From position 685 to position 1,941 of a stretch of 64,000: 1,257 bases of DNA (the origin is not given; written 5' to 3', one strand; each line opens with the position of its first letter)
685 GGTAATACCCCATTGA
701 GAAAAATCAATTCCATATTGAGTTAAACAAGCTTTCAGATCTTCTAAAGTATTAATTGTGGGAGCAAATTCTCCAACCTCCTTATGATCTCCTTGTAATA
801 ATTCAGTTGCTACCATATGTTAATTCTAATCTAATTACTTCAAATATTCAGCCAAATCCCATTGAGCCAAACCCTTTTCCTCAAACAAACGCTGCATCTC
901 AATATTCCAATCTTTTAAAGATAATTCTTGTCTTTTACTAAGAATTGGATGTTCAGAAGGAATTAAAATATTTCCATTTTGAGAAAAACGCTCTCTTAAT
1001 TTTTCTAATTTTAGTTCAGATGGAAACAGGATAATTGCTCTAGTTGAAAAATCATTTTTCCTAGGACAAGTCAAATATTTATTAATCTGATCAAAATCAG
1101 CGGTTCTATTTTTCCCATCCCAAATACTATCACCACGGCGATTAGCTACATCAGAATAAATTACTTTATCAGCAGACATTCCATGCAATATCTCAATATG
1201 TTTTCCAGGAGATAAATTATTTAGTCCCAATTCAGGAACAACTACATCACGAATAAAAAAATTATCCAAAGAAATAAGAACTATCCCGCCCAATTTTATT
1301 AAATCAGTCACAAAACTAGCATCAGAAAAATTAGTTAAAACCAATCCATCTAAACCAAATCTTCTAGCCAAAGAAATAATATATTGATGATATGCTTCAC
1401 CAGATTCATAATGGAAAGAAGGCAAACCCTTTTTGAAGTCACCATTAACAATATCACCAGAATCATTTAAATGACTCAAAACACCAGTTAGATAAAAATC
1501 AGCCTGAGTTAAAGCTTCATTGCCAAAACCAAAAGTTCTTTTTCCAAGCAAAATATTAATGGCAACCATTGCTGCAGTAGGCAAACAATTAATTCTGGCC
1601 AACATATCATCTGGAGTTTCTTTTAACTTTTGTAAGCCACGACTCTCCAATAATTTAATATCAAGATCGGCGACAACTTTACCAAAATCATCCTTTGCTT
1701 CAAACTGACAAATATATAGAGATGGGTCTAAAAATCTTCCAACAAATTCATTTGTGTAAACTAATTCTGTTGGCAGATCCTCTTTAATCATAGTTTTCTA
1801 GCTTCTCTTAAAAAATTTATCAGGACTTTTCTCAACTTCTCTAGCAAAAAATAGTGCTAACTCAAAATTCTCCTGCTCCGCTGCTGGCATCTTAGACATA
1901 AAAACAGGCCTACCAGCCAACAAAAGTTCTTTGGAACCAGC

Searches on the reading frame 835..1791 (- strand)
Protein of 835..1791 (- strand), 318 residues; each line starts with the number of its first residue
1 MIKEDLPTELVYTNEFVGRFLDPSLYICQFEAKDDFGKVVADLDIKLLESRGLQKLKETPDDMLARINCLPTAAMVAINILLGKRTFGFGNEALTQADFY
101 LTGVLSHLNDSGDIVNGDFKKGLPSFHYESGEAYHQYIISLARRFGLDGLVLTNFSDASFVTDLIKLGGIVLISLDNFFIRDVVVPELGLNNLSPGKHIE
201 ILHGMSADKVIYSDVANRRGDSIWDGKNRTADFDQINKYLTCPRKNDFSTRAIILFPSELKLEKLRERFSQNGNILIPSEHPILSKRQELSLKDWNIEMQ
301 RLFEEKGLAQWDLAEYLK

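Call 66: find_encoding_contigs(protein=window:835-1791:-, flank=10000, max_places=2)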
Protein window:835-1791:- (318 aa): 23 contigs read that carry it; 2 places shown.
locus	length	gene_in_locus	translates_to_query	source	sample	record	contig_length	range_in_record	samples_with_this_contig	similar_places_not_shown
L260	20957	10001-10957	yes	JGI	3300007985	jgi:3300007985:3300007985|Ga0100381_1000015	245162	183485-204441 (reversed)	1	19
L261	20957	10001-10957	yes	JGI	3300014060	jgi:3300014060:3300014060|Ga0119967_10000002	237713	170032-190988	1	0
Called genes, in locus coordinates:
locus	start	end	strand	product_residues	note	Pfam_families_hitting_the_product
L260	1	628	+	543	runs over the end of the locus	-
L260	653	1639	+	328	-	-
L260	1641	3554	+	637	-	-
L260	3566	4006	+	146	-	-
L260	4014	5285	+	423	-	PF07690:MFS_1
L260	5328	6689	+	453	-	PF03065:Glyco_hydro_57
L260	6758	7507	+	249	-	PF03372:Exo_endo_phos, PF23226:Exo_endo_phos_PGAP2IP (weak)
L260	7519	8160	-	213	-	PF13489:Methyltransf_23, PF01209:Ubie_methyltran (weak), PF13847:Methyltransf_31, PF08241:Methyltransf_11, PF08242:Methyltransf_12, PF13649:Methyltransf_25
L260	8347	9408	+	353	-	PF00155:Aminotran_1_2, PF00266:Aminotran_5 (weak)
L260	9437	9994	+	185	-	-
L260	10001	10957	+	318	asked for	-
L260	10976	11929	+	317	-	-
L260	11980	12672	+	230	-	PF00072:Response_reg, PF00486:Trans_reg_C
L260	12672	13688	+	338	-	PF00512:HisKA, PF02518:HATPase_c, PF13589:HATPase_c_3, PF14501:HATPase_c_5 (weak)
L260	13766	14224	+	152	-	-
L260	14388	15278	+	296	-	-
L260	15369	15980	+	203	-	PF13489:Methyltransf_23, PF02353:CMAS (faint), PF13847:Methyltransf_31 (weak), PF08241:Methyltransf_11, PF08242:Methyltransf_12, PF13649:Methyltransf_25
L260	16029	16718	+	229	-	-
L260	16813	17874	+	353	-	-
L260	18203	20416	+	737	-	PF13365:Trypsin_2, PF00089:Trypsin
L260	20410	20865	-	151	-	PF13354:Beta-lactamase2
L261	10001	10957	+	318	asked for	-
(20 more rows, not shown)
